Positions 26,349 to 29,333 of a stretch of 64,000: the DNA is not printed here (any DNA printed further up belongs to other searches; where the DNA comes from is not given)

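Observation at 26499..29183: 894 aa secreted mosaic: NHL propeller, four cysteine-rich 51 aa repeats encoded by a 150 bp DNA tandem repeat, and a beta-helix-like tail, embedded between cytochromes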

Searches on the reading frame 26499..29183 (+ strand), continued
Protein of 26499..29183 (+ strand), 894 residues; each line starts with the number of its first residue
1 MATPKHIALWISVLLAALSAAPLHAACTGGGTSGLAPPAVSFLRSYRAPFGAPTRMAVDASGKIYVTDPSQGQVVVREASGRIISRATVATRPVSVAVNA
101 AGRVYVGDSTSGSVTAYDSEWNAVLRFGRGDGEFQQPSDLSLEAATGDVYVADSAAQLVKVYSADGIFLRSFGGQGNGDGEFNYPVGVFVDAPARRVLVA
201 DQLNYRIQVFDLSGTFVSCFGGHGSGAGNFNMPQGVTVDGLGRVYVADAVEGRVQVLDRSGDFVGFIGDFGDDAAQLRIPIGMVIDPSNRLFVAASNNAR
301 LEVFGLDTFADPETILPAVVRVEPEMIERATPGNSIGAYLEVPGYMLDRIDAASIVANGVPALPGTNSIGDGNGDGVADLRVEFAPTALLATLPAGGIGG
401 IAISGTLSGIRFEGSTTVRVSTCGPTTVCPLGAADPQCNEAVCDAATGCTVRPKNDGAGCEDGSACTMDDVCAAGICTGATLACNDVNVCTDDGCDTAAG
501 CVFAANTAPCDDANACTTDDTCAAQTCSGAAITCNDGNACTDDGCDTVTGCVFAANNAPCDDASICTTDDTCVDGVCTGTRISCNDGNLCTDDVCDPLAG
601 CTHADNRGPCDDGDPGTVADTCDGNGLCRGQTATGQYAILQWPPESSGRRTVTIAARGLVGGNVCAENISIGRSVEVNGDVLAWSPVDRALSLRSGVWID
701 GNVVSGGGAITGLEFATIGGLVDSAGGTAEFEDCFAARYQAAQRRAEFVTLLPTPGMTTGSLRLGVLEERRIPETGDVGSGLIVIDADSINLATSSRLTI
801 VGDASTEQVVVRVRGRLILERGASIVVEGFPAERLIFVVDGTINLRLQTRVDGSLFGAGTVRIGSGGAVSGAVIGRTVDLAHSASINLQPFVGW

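Call 8: find_homologous_proteins(query=window:26499-29183:+, max_evalue=0.00001)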
Query window:26499-29183:+ (894 aa): 167 proteins with E <= 0.00001 among 8000 candidates; the best 120 are listed.
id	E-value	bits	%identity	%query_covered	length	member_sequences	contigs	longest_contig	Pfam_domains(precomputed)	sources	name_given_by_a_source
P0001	0.0e+0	1513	77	100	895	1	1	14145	PF00526.24,PF17170.11,PF01436.28,PF08450.19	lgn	-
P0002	0.0e+0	1438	73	100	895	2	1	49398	PF00526.24,PF17170.11,PF11999.14,PF01436.28,PF08450.19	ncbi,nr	ncbi:MAG: hypothetical protein HY899_10605 [Deltaproteobacteria bacterium]|nr:hypothetical protein [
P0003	0.0e+0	1350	69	99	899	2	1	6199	PF00526.24,PF17170.11,PF01436.28,PF08450.19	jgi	-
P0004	0.0e+0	1302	55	99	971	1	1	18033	PF00526.24,PF17170.11,PF01731.27,PF01436.28,PF08450.19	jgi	-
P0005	0.0e+0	1225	52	99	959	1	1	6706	PF00526.24,PF17170.11,PF01436.28,PF08450.19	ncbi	-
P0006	0.0e+0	1188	53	99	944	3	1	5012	PF00526.24,PF17170.11,PF01436.28,PF08450.19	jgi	-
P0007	0.0e+0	1183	52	97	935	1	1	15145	PF00526.24,PF17170.11,PF11999.14,PF01436.28,PF08450.19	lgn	-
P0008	0.0e+0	1172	60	99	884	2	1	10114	PF00526.24,PF17170.11,PF01436.28,PF06739.18,PF08450.19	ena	-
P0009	0.0e+0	1168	55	99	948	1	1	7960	PF00526.24,PF17170.11,PF01436.28,PF25021.2,PF08450.19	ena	-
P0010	0.0e+0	1137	58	100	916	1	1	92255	PF00526.24,PF17170.11,PF01436.28,PF08450.19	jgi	jgi:DNA-binding beta-propeller fold protein YncE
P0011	0.0e+0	1129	57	68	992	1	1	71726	PF00526.24,PF17170.11,PF11999.14,PF01436.28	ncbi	-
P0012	0.0e+0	1123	59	97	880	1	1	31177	PF00526.24,PF17170.11,PF01436.28,PF06739.18,PF08450.19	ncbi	ncbi:MAG: hypothetical protein ACHQ9S_23300 [Candidatus Binatia bacterium]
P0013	0.0e+0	1116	60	95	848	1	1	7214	PF00526.24,PF17170.11,PF01436.28,PF06739.18,PF08450.19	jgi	jgi:DNA-binding beta-propeller fold protein YncE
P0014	0.0e+0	1084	54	99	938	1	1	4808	PF00526.24,PF17170.11,PF01436.28,PF08450.19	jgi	-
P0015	0.0e+0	1080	55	99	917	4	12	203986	PF00526.24,PF17170.11,PF01436.28,PF08450.19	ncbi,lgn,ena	-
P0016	0.0e+0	1071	59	94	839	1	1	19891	PF00526.24,PF17170.11,PF01436.28,PF08450.19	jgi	-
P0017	0.0e+0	1044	54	99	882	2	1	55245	PF00526.24,PF17170.11,PF01436.28,PF06739.18,PF08450.19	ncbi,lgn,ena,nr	ncbi:MAG TPA: hypothetical protein VMW17_07525 [Candidatus Binatia bacterium]|nr:hypothetical protei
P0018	0.0e+0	1017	54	97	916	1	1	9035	PF00526.24,PF13360.14,PF17170.11,PF11999.14,PF01436.28,PF06739.18,PF08450.19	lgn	-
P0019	3.3e-298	1010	52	99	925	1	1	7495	PF00526.24,PF13360.14,PF17170.11,PF01436.28,PF06739.18,PF08450.19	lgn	-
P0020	5.0e-287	973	52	99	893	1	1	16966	PF23981.2,PF00526.24,PF17170.11,PF11999.14,PF01436.28,PF25021.2,PF08450.19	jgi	jgi:DNA-binding beta-propeller fold protein YncE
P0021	1.2e-280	952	47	98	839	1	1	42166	PF00526.24,PF17170.11,PF01436.28,PF06739.18,PF08450.19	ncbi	-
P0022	9.2e-276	936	50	98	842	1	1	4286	PF00526.24,PF17170.11,PF01436.28,PF25021.2,PF06739.18,PF08450.19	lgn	-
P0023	4.0e-269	914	49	93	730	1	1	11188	PF17170.11,PF01436.28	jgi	jgi:DNA-binding beta-propeller fold protein YncE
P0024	2.3e-263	895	47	98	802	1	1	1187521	PF00526.24,PF17170.11,PF01731.27,PF01436.28,PF25021.2,PF06739.18,PF08450.19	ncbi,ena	-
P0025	1.5e-252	859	49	99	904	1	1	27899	PF00526.24,PF17170.11,PF11999.14,PF01436.28,PF25021.2,PF08450.19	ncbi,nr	ncbi:MAG: SMP-30/gluconolactonase/LRE family protein [Deltaproteobacteria bacterium]|nr:SMP-30/gluco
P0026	3.3e-240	818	43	99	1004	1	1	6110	PF00526.24,PF17170.11,PF01436.28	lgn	-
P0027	1.2e-204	701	65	55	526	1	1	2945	PF17170.11,PF01436.28,PF08450.19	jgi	jgi:DNA-binding beta-propeller fold protein YncE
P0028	2.0e-202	693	45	81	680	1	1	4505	PF00526.24,PF17170.11,PF01436.28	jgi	jgi:hypothetical protein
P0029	1.2e-197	677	61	56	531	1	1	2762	PF00526.24,PF17170.11,PF01436.28,PF25021.2,PF06739.18,PF08450.19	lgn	-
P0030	1.9e-193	663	61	53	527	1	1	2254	PF00526.24,PF17170.11,PF01436.28,PF08450.19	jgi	jgi:DNA-binding beta-propeller fold protein YncE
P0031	1.8e-191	657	39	98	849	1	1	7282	PF00526.24,PF17170.11,PF01436.28,PF06739.18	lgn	-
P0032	9.9e-187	641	49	69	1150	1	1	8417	PF00526.24,PF22925.4,PF17170.11,PF13385.14,PF01436.28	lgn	-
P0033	4.6e-182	626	59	34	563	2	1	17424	PF00526.24,PF11999.14,PF01436.28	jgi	jgi:hypothetical protein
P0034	1.0e-179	618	51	64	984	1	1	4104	PF00526.24,PF17170.11,PF01436.28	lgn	-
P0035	6.2e-178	612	50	67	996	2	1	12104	PF00526.24,PF17170.11,PF01436.28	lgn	-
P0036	1.5e-169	584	51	63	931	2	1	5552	PF00526.24,PF17170.11,PF01436.28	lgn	-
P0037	1.1e-131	459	53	45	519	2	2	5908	PF17170.11,PF01436.28,PF25021.2,PF06739.18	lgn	-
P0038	1.5e-123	432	49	47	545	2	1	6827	PF17170.11,PF01436.28,PF06739.18,PF08450.19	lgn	-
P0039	5.5e-121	424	51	45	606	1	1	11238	PF17170.11,PF01436.28,PF08450.19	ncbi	-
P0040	9.8e-110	386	48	44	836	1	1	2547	PF09699.16,PF01578.26,PF17170.11,PF01436.28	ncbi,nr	ncbi:MAG: cytochrome c biogenesis protein CcsA, partial [Deltaproteobacteria bacterium]|nr:cytochrom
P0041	6.3e-109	384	49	19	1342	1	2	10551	PF00526.24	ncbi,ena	-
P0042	1.3e-108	383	44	49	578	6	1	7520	PF01436.28,PF08450.19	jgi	jgi:DNA-binding beta-propeller fold protein YncE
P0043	7.0e-103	364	34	29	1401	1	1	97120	PF17170.11,PF01650.24,PF13449.13,PF24684.2,PF01436.28,PF25021.2,PF06739.18,PF08450.19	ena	-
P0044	5.2e-101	358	43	50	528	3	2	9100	PF17170.11,PF01436.28,PF08450.19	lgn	-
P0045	1.5e-99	353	45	45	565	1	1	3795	PF17170.11,PF01436.28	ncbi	-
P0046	2.6e-97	345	44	47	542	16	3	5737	PF17170.11,PF01436.28,PF08450.19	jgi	jgi:sugar lactone lactonase YvrE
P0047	1.9e-96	342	42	49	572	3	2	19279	PF17170.11,PF01436.28,PF25021.2,PF06739.18,PF08450.19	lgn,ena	-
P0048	1.0e-94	337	47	21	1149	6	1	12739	PF00526.24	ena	-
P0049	1.1e-94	337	46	22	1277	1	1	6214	PF00526.24,PF23283.2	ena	-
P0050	1.1e-92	330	44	46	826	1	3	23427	PF01436.28,PF25021.2,PF06739.18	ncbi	-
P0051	2.3e-92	329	45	42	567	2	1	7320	PF17170.11,PF01436.28,PF08450.19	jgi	jgi:DNA-binding beta-propeller fold protein YncE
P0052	3.4e-89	319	34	29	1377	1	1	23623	PF17170.11,PF01650.24,PF13449.13,PF24684.2,PF15869.12,PF01436.28,PF25021.2,PF06739.18,PF08450.19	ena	-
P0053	6.0e-85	304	47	36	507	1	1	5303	PF17170.11,PF01436.28,PF08450.19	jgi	jgi:sugar lactone lactonase YvrE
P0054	1.3e-83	300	29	29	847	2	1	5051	PF17170.11,PF01731.27,PF13449.13,PF02393.22,PF01436.28,PF25021.2,PF08450.19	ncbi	-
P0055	4.7e-81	292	36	29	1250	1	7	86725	PF17170.11,PF20067.6,PF22807.3,PF24684.2,PF01436.28,PF25021.2,PF06739.18,PF03415.20,PF08450.19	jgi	jgi:streptogramin lyase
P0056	4.9e-81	292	35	28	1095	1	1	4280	PF00801.27,PF06977.18,PF17170.11,PF02393.22,PF01436.28,PF08450.19,PF18911.7,PF11824.14,PF13449.13,PF07705.18,PF25021.2,PF06739.18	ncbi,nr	ncbi:MAG: DUF3344 domain-containing protein, partial [Methanomicrobiales archaeon]|nr:DUF3344 domain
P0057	8.4e-81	291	33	28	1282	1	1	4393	PF17170.11,PF01650.24,PF13449.13,PF22701.4,PF02393.22,PF24684.2,PF13620.13,PF01436.28,PF25021.2,PF06739.18,PF08450.19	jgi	jgi:sugar lactone lactonase YvrE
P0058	1.5e-80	290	51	21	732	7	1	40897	PF00526.24,PF12947.14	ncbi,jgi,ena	jgi:cysteine-rich repeat protein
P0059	3.1e-79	286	45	23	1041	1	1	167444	PF00526.24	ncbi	-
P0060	4.3e-77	278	35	33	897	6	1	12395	PF17170.11,PF13449.13,PF01436.28,PF25021.2,PF06739.18,PF08450.19,PF19077.7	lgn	-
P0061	6.1e-77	278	41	19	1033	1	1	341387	PF17170.11,PF12773.14,PF24684.2,PF01436.28,PF25021.2,PF13248.12,PF08450.19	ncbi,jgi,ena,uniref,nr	ncbi:MAG: hypothetical protein CVV64_02710 [Candidatus Wallbacteria bacterium HGW-Wallbacteria-1]|jg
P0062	1.7e-76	277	46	21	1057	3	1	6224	PF00526.24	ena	-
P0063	4.7e-76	275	40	46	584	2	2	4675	PF17170.11,PF01436.28,PF25021.2,PF08450.19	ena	-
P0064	8.4e-76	274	26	28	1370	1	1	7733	PF07494.18,PF06977.18,PF17170.11,PF22807.3,PF24684.2,PF01436.28,PF00082.28,PF24303.1,PF08450.19,PF13449.13,PF25021.2,PF06739.18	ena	-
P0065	8.4e-75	271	48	22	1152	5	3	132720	PF00526.24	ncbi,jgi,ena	-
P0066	5.6e-74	268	35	29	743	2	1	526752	PF17170.11,PF13449.13,PF01436.28,PF25021.2,PF06739.18,PF08450.19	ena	-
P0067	7.2e-66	241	32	29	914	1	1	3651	PF17170.11,PF01436.28,PF25021.2,PF06739.18,PF08450.19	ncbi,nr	ncbi:MAG: hypothetical protein DCC58_19215 [Chloroflexi bacterium]|nr:MAG: hypothetical protein DCC5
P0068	3.0e-65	239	33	29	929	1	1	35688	PF06977.18,PF17170.11,PF22807.3,PF02393.22,PF24684.2,PF01436.28,PF08450.19,PF09000.16,PF13449.13,PF20067.6,PF25021.2,PF06739.18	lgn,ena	-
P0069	2.8e-64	236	33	29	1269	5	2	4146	PF13431.13,PF23914.2,PF13414.13,PF17170.11,PF13428.13,PF01436.28,PF08450.19,PF13374.13,PF05787.20,PF14559.13,PF00515.35,PF13449.13,PF13424.13,PF13432.13,PF25021.2,PF13181.13,PF06739.18,PF07719.24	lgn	-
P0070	1.9e-62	230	31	20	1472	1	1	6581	PF02412.24,PF22352.3,PF00801.27,PF17170.11,PF13449.13,PF01436.28,PF25021.2,PF08450.19,PF18911.7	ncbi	-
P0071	2.9e-61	226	28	23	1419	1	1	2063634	PF10282.16,PF17170.11,PF17957.8,PF01731.27,PF13449.13,PF22807.3,PF24684.2,PF01436.28,PF25021.2,PF08450.19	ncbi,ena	-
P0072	9.3e-61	224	45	21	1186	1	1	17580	PF00526.24,PF20773.6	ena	-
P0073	1.2e-59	221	29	27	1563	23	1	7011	PF01731.27,PF18962.8,PF02393.22,PF01436.28,PF19081.7,PF25021.2,PF06739.18,PF08450.19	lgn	-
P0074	2.8e-59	220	36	29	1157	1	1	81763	PF07714.24,PF00069.32,PF10282.16,PF17170.11,PF12914.14,PF01731.27,PF07705.18,PF01436.28,PF04053.21,PF08450.19,PF18911.7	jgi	jgi:eukaryotic-like serine/threonine-protein kinase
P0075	5.6e-59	219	40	15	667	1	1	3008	PF17170.11,PF01436.28,PF25021.2,PF08450.19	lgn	-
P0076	5.4e-56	209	34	28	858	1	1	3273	PF10282.16,PF17170.11,PF01650.24,PF13449.13,PF24684.2,PF01436.28,PF25021.2,PF06739.18,PF08450.19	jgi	jgi:sugar lactone lactonase YvrE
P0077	7.2e-55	205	44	24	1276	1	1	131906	PF00526.24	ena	-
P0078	7.9e-53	198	31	23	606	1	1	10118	PF17170.11,PF01731.27,PF13449.13,PF24684.2,PF01436.28,PF25021.2,PF24303.1,PF08450.19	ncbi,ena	-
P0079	4.8e-51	192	46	20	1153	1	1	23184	PF00526.24,PF13088.13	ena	-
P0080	8.2e-51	192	33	28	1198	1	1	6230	PF07495.20,PF07494.18,PF06977.18,PF17170.11,PF13750.13,PF01436.28,PF08450.19,PF13449.13,PF20067.6,PF25021.2,PF06739.18,PF19077.7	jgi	jgi:sugar lactone lactonase YvrE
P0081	2.4e-50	190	42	29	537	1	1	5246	PF07679.23,PF13895.13,PF17170.11,PF13927.13,PF01436.28,PF08450.19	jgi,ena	-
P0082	4.4e-50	189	29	30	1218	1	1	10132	PF10282.16,PF17170.11,PF17957.8,PF01436.28,PF25021.2,PF08450.19,PF19077.7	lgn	-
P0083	5.8e-50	189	27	37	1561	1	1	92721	PF17170.11,PF13385.14,PF13449.13,PF24684.2,PF02210.32,PF01436.28,PF08450.19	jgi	jgi:tripartite motif-containing protein 71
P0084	1.1e-49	188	28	29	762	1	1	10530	PF00097.32,PF17170.11,PF13445.13,PF15227.13,PF01436.28,PF00643.30,PF00630.26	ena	-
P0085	6.0e-49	185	34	29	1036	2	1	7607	PF22148.2,PF00801.27,PF17170.11,PF01436.28,PF00082.28,PF08450.19,PF18911.7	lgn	-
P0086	7.2e-49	185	29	28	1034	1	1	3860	PF22352.3,PF17170.11,PF01436.28,PF25021.2,PF08450.19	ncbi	-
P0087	5.0e-47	179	33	30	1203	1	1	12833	PF17170.11,PF13750.13,PF13449.13,PF01436.28,PF25021.2,PF06739.18,PF08450.19,PF19077.7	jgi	jgi:sugar lactone lactonase YvrE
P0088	6.1e-47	179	32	30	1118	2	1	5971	PF23237.2,PF17170.11,PF02494.23,PF13860.13,PF13620.13,PF01436.28,PF25021.2,PF22904.4,PF17210.10,PF08450.19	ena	-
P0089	1.7e-46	177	30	30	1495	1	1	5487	PF17170.11,PF01436.28,PF25021.2,PF08450.19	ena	-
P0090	9.3e-46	175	33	29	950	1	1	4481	PF06977.18,PF17170.11,PF20067.6,PF02393.22,PF01436.28,PF25021.2,PF06739.18,PF08450.19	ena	-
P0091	1.2e-45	174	28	27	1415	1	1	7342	PF01833.31,PF17170.11,PF13449.13,PF24684.2,PF13620.13,PF01436.28,PF25021.2,PF06739.18,PF08450.19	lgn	-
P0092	6.2e-45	172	48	21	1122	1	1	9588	PF00526.24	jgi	-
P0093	7.4e-45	172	40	21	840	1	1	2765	PF07679.23,PF13895.13,PF07686.24,PF17170.11,PF13927.13,PF01436.28,PF25021.2,PF08450.19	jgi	jgi:hypothetical protein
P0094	6.5e-41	159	31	29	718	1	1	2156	PF17170.11,PF13449.13,PF20067.6,PF02393.22,PF01436.28,PF25021.2,PF06739.18,PF08450.19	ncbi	ncbi:MAG: 6-bladed beta-propeller, partial [Anaerolineae bacterium]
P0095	7.8e-41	159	43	22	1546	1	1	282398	PF00526.24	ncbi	-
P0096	9.5e-40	155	36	22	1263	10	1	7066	PF00526.24,PF04151.22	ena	-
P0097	1.4e-38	151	32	23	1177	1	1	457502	PF10282.16,PF01731.27,PF23500.2,PF13449.13,PF24684.2,PF01436.28,PF25021.2,PF08450.19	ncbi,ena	-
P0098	1.7e-38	151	33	29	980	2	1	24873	PF17170.11,PF01731.27,PF01436.28,PF25021.2,PF06739.18,PF03415.20,PF08450.19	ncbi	-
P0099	3.3e-38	150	36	24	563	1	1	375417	PF17170.11,PF23500.2,PF20067.6,PF22807.3,PF01436.28,PF25021.2,PF06739.18,PF08450.19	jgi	jgi:DNA-binding beta-propeller fold protein YncE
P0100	4.9e-38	149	29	21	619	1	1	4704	PF17170.11,PF23381.2,PF01436.28,PF00643.30,PF00630.26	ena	-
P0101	6.0e-38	149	39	16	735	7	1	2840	PF02412.24,PF17170.11,PF00404.25,PF01731.27,PF01436.28,PF25021.2,PF08450.19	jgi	-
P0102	4.4e-37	146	31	30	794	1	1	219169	PF00097.32,PF17170.11,PF23381.2,PF13445.13,PF15227.13,PF01436.28,PF25021.2,PF08450.19,PF00643.30,PF00630.26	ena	-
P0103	1.9e-36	144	31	28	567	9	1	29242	PF17170.11,PF20067.6,PF01436.28,PF25021.2,PF06739.18,PF08450.19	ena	-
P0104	3.4e-35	140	33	20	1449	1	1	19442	PF13360.14,PF06977.18,PF17170.11,PF13449.13,PF13570.14,PF01436.28,PF25021.2,PF08450.19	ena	-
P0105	8.1e-35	139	28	28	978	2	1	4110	PF17170.11,PF17957.8,PF01436.28,PF08450.19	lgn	-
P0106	9.4e-35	138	30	29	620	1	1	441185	PF17170.11,PF23381.2,PF01436.28,PF08450.19,PF00643.30,PF00630.26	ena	-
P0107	1.7e-34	138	34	24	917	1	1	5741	PF17170.11,PF01436.28,PF08450.19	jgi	jgi:ABC-type Fe3+ transport system permease subunit/sugar lactone lactonase YvrE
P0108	1.3e-33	135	29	29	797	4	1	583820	PF00097.32,PF17170.11,PF23381.2,PF13445.13,PF15227.13,PF01436.28,PF08450.19,PF00643.30,PF00630.26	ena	-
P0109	1.6e-33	134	29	30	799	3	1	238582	PF00097.32,PF17170.11,PF23381.2,PF13445.13,PF15227.13,PF01436.28,PF08450.19,PF00643.30,PF00630.26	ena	-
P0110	2.1e-33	134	37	20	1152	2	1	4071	PF17170.11,PF23500.2,PF24684.2,PF01436.28,PF25021.2,PF08450.19,PF13231.13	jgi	jgi:predicted membrane-bound mannosyltransferase/DNA-binding beta-propeller fold protein YncE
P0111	1.0e-32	132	30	19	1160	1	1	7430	PF17170.11,PF24684.2,PF01436.28,PF08450.19,PF14559.13,PF00515.35,PF13449.13,PF13424.13,PF13432.13,PF25021.2,PF13181.13,PF07719.24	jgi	jgi:DNA-binding beta-propeller fold protein YncE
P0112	4.3e-32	130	32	33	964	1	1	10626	PF00526.24,PF00932.26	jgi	jgi:MYXO-CTERM domain-containing protein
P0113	1.3e-30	125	41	26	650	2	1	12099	PF00526.24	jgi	-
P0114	8.8e-30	122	27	28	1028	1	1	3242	PF09479.17,PF17170.11,PF13449.13,PF20067.6,PF24684.2,PF00395.26,PF14517.13,PF01436.28,PF25021.2,PF06739.18,PF08450.19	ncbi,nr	ncbi:MAG: inlA, partial [Paenibacillus sp.]|nr:inlA [Paenibacillus sp.]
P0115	1.3e-29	121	34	34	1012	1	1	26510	PF17170.11,PF18998.7,PF01436.28,PF09136.17,PF19077.7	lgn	-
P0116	1.5e-28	118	30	30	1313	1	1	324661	PF07494.18,PF13585.13,PF13927.13,PF22807.3,PF02393.22,PF01436.28,PF25021.2,PF06739.18,PF08450.19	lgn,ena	-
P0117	3.3e-28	117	35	23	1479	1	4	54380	PF17170.11,PF00400.39,PF01436.28,PF25021.2,PF08450.19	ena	-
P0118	1.0e-27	115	29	29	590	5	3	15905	PF10282.16,PF22807.3,PF24684.2,PF01436.28,PF25021.2,PF06739.18,PF08450.19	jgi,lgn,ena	jgi:tripartite motif-containing protein 71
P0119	1.1e-27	115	32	24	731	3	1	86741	PF17170.11,PF23381.2,PF01436.28,PF08450.19,PF00643.30,PF00630.26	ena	-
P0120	1.3e-27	115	28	24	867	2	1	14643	PF17170.11,PF13449.13,PF24684.2,PF01436.28,PF25021.2,PF06739.18,PF08450.19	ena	-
